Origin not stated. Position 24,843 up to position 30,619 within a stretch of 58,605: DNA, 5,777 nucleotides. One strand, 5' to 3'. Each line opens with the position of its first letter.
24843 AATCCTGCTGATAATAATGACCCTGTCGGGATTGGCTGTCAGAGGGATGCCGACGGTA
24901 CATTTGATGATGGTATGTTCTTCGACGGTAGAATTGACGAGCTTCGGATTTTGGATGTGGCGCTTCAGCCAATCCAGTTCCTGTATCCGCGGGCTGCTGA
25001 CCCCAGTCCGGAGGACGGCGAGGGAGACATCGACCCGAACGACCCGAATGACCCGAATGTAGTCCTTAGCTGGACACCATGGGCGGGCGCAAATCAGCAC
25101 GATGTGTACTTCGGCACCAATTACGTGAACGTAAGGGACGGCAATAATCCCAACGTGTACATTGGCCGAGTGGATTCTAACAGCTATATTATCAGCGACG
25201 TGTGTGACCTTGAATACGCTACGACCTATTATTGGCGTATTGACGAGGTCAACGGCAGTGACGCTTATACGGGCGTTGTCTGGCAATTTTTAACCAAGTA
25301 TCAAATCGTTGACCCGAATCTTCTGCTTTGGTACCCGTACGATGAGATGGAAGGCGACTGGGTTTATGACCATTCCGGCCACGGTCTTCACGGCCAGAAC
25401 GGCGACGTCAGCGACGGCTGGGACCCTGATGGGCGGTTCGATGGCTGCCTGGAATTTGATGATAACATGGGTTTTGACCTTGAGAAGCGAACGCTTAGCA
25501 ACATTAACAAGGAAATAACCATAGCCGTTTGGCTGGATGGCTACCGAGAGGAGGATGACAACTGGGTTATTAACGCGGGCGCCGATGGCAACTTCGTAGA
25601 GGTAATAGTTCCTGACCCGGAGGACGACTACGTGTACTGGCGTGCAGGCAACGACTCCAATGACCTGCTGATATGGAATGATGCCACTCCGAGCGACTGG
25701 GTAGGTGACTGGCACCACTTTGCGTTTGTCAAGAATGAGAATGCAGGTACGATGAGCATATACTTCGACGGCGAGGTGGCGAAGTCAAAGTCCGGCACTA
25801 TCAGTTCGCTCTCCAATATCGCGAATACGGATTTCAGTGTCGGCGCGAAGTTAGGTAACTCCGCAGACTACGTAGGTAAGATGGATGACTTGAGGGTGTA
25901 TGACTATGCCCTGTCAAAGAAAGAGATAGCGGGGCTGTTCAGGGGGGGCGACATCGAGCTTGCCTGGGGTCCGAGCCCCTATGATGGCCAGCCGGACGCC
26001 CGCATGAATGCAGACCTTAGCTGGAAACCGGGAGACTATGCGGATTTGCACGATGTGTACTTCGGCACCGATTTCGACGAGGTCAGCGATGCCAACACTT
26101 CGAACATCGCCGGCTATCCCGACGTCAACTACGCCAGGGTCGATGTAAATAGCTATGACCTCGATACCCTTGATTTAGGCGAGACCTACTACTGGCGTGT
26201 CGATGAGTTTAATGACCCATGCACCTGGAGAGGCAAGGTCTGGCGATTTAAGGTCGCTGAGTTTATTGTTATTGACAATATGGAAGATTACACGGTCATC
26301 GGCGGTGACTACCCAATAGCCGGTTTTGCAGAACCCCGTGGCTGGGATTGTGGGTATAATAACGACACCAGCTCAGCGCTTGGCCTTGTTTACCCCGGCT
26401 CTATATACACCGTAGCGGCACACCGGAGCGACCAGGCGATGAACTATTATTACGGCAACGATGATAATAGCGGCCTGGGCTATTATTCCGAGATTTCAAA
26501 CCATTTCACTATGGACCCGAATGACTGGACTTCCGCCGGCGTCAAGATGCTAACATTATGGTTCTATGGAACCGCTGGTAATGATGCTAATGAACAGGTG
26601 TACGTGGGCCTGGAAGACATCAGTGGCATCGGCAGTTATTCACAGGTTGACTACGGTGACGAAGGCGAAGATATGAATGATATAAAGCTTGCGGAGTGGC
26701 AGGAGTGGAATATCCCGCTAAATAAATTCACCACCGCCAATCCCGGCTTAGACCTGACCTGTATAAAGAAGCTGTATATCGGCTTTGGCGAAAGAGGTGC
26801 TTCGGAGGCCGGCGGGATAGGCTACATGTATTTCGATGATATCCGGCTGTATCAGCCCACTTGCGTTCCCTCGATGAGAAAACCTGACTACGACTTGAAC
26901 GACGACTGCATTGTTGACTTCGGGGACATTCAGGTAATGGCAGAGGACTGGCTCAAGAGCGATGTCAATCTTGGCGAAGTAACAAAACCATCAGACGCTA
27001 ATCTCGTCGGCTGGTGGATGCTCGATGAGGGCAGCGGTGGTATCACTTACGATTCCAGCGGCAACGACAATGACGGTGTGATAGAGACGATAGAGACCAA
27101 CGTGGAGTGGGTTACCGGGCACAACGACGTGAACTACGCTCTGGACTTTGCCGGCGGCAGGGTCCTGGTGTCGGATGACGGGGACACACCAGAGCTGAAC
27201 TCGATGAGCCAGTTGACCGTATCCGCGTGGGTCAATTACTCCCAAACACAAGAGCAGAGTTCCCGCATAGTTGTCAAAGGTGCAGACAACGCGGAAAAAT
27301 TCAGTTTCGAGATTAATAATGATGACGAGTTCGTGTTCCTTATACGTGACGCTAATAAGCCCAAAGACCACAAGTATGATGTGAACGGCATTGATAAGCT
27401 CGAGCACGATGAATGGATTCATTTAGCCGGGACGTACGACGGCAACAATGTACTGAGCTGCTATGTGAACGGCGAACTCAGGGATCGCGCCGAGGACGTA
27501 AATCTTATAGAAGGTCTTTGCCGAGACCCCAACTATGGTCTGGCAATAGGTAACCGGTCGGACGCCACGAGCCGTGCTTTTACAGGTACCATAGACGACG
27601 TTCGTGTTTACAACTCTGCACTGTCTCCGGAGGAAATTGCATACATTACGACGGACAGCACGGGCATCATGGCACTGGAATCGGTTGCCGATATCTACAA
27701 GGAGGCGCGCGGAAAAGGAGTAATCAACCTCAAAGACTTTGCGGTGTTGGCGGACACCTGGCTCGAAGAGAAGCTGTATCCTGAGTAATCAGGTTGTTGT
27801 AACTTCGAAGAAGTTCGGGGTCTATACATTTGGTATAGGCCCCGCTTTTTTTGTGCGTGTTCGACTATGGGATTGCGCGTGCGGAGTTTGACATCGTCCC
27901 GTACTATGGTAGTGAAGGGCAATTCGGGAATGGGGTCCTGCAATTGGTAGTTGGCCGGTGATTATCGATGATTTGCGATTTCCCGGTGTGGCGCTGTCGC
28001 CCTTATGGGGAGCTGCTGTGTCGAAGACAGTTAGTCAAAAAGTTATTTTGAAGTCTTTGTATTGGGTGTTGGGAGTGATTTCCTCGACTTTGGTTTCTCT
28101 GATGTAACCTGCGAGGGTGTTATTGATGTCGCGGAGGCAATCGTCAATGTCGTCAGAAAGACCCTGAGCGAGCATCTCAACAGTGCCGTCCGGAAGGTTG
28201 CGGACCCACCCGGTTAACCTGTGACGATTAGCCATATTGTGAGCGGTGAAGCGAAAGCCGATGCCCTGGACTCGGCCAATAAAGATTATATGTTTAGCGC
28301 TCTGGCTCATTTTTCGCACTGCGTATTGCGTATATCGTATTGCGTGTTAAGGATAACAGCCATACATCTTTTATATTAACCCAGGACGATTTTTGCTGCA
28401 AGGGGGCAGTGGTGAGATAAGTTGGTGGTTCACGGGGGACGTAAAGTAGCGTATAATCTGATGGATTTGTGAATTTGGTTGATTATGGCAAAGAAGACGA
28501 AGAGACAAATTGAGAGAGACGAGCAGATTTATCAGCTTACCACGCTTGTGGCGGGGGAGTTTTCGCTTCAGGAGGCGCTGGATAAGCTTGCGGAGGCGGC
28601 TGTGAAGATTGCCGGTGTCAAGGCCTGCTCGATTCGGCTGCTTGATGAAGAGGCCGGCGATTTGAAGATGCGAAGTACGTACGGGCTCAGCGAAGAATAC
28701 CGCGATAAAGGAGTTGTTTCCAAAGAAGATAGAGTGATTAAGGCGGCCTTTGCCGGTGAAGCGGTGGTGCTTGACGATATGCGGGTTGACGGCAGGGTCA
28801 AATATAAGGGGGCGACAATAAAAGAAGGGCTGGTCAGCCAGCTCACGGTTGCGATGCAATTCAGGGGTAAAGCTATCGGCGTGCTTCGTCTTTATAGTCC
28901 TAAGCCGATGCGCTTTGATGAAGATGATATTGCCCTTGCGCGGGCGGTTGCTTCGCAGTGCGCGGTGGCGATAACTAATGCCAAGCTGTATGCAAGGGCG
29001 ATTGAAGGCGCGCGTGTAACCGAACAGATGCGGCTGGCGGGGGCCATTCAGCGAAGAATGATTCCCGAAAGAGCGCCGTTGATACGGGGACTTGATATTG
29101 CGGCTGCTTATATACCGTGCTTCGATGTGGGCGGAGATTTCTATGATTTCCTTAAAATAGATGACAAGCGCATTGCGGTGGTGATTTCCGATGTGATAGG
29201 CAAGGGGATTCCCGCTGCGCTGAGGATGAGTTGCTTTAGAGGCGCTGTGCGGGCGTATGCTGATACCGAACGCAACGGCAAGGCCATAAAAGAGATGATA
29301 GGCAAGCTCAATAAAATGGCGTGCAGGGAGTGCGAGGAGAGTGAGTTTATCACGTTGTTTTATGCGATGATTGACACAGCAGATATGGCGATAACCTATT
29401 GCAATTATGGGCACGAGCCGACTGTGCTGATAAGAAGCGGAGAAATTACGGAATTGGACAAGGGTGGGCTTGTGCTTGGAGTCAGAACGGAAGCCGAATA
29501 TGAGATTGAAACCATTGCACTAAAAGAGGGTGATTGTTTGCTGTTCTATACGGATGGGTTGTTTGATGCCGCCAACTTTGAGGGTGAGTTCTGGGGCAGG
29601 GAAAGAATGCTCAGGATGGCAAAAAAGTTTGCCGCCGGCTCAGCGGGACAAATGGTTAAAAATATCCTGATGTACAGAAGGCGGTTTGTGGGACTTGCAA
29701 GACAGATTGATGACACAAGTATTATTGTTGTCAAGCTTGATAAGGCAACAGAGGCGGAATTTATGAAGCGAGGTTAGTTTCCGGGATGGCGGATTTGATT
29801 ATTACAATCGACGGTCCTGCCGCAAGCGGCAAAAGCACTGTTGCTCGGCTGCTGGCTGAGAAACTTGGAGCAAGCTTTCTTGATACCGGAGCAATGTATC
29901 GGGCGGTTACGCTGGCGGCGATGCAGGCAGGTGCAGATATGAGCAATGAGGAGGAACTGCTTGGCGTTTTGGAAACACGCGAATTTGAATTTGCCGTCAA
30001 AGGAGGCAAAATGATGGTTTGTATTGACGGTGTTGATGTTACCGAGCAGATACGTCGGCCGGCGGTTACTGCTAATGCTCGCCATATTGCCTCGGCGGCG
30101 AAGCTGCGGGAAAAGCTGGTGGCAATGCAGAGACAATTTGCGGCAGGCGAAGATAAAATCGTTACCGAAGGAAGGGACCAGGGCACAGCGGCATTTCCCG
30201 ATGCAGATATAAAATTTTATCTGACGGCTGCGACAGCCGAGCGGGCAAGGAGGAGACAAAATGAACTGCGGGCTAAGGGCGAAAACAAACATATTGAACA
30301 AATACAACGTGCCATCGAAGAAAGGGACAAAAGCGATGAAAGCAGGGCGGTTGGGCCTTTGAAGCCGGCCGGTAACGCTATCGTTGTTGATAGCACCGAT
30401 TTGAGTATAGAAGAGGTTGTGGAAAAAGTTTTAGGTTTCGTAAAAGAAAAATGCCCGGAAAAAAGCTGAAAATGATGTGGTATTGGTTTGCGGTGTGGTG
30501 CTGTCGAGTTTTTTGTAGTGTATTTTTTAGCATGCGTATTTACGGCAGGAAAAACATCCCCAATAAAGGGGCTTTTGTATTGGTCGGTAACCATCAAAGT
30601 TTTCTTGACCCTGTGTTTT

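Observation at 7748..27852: ECF sigma and giant anti-sigma whose sensor end is built from the same modules as two nearby secreted giants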

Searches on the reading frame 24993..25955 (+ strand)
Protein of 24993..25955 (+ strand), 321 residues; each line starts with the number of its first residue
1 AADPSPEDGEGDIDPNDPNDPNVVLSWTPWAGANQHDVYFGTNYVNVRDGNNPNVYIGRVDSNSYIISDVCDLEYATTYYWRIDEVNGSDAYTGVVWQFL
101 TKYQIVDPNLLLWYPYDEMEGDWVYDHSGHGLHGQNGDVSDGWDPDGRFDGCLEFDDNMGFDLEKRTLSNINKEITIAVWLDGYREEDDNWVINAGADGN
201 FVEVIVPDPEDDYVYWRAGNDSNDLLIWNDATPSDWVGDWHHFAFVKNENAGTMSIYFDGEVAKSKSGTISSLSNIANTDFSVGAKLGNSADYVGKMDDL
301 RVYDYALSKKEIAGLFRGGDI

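Call 80: find_homologous_proteins(query=window:24993-25955:+, max_evalue=1e-10)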
Query window:24993-25955:+ (321 aa): 61 proteins with E <= 1e-10 among 823 candidates.
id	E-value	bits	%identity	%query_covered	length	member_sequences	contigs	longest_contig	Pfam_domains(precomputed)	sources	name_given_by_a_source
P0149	6.3e-116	405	59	90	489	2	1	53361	PF13385.14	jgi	-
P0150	4.3e-86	307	72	57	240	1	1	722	PF13385.14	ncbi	ncbi:unnamed protein product, partial [marine sediment metagenome]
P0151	1.0e-83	299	48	90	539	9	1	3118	PF13385.14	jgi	jgi:hypothetical protein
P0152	8.2e-82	293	46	100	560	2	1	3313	PF13385.14,PF02973.23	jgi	jgi:hypothetical protein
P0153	3.5e-72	261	45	87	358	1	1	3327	PF13385.14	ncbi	ncbi:MAG: LamG domain-containing protein, partial [Planctomycetota bacterium]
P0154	2.9e-70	255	46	94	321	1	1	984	PF13385.14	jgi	jgi:hypothetical protein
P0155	5.5e-69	251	45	86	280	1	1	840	PF13385.14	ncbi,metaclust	ncbi:unnamed protein product, partial [marine sediment metagenome]|metaclust:status=active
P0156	1.5e-65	240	46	94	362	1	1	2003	PF13385.14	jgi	jgi:hypothetical protein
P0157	4.5e-63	232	44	88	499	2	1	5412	PF13385.14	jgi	jgi:hypothetical protein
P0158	1.8e-62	230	38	69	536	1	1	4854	PF13385.14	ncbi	ncbi:MAG: LamG domain-containing protein, partial [Planctomycetota bacterium]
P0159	8.3e-62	227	41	86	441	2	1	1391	PF13385.14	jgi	-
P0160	1.8e-54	203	38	99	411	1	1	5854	PF13385.14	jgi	jgi:hypothetical protein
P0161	2.0e-53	200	34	99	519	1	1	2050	PF13385.14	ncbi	ncbi:MAG: LamG domain-containing protein, partial [Planctomycetota bacterium]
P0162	7.9e-43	165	57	36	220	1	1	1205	PF13385.14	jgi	jgi:hypothetical protein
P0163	9.9e-43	165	47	48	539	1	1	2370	PF13385.14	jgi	jgi:hypothetical protein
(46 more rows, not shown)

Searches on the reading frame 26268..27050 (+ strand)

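Call 74: search_protein_families(library=pfam, proteins=[window:26268-27050:+], max_evalue=1)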
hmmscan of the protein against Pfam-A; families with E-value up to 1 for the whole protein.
seq(261 aa): 2 families
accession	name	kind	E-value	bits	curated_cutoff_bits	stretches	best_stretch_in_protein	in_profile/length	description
PF21582.3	CBM30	-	0.019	15.3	27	1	103-172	83-152/170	Carbohydrate binding domain 30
PF16148.10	DUF4856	-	0.17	11.3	22.3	1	31-68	168-204/358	Domain of unknown function (DUF4856)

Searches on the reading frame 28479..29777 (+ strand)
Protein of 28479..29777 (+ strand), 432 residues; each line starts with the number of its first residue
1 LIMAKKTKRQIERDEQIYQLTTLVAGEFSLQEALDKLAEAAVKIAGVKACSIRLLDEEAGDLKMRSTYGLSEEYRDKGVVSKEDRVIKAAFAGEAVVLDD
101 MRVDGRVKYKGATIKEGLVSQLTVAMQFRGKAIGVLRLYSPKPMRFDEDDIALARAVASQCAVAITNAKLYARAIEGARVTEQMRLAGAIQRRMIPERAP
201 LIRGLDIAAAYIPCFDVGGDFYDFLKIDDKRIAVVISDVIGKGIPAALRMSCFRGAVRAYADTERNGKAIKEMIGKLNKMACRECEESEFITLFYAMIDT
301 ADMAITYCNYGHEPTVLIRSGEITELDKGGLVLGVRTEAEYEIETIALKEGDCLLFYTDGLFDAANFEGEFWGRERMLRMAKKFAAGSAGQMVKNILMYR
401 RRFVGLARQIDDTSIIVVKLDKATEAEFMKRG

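Call 12: search_protein_families(library=pfam, proteins=[window:28479-29777:+], max_evalue=0.001)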
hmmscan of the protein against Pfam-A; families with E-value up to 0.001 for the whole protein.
window:28479-29777:+ (432 aa): 4 families
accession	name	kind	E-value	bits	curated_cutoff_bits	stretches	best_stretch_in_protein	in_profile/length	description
PF07228.17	SpoIIE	-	9.9e-47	159.8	25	1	228-420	1-191/192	Stage II sporulation protein E (SpoIIE)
PF13185.12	GAF_2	-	4.7e-15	56.4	28.6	1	29-165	3-135/136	GAF domain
PF01590.32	GAF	-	1.3e-13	52.1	22.4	1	30-165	2-133/133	GAF domain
PF13492.12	GAF_3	-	8.2e-10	39.6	27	1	29-167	1-129/129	GAF domain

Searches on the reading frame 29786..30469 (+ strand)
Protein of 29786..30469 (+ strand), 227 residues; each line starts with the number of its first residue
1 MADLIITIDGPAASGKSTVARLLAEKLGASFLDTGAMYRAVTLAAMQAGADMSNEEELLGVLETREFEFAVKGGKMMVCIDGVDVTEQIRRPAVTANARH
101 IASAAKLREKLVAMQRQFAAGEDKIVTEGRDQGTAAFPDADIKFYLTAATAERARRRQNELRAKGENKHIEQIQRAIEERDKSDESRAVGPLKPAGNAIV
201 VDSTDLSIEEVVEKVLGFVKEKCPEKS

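Call 12: search_protein_families(library=pfam, proteins=[window:29786-30469:+], max_evalue=0.001)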
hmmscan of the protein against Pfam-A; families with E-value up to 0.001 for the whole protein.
window:29786-30469:+ (227 aa): 7 families
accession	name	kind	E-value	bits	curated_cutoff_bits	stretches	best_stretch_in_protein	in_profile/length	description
PF02224.24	Cytidylate_kin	-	4.7e-69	232.7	26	1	6-220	1-210/211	Cytidylate kinase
PF13189.12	Cytidylate_kin2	-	1.4e-07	32.3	28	1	5-185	1-151/176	Cytidylate kinase-like family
PF13238.12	AAA_18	-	3.8e-07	31.1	29.4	1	6-171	1-125/128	AAA domain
PF01712.25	dNK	-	0.00017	21.8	27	1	6-183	1-169/203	Deoxynucleoside kinase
PF13671.12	AAA_33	-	0.00018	22.3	27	0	8-76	4-72/143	AAA domain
PF13207.12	AAA_17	-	0.00026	21.7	27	0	10-42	2-34/136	AAA domain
PF01202.28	SKI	-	0.00073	20.1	22.1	0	13-36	2-25/159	Shikimate kinase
